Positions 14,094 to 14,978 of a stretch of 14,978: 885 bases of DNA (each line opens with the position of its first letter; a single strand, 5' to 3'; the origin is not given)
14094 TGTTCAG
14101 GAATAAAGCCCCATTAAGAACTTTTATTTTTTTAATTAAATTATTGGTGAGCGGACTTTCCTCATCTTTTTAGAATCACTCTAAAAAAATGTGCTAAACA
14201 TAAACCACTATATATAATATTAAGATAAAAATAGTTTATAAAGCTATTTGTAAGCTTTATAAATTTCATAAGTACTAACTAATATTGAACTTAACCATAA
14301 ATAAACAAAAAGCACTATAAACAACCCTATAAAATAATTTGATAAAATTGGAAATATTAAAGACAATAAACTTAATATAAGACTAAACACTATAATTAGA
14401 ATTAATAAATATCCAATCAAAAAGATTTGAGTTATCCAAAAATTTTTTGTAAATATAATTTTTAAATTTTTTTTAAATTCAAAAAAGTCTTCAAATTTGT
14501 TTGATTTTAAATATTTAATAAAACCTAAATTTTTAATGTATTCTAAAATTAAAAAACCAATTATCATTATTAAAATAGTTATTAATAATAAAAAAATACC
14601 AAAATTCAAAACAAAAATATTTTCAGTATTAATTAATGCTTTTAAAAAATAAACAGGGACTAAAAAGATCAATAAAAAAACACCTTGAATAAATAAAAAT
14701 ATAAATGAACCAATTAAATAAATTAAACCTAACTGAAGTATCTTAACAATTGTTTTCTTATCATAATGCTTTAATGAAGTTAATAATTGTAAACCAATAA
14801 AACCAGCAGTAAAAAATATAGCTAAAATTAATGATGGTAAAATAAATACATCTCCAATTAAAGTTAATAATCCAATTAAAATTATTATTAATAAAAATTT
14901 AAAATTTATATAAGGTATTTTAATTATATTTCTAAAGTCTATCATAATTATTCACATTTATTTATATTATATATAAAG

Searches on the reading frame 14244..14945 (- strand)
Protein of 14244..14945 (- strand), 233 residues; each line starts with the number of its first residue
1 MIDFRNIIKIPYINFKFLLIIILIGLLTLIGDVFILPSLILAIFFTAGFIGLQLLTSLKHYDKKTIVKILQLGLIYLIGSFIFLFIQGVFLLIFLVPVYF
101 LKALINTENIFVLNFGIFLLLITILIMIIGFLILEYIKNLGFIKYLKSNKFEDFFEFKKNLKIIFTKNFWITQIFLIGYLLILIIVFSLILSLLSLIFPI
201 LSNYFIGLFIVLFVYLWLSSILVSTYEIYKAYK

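Call 17: search_protein_families(library=pfam, proteins=[window:14244-14945:-], max_evalue=0.01)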
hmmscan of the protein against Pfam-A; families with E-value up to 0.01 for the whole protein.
window:14244-14945:- (233 aa): 1 family
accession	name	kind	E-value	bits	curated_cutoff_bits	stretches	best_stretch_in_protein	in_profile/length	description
PF13197.11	DUF4013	-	2.3e-05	24.7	26.9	1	66-194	40-166/168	Protein of unknown function (DUF4013)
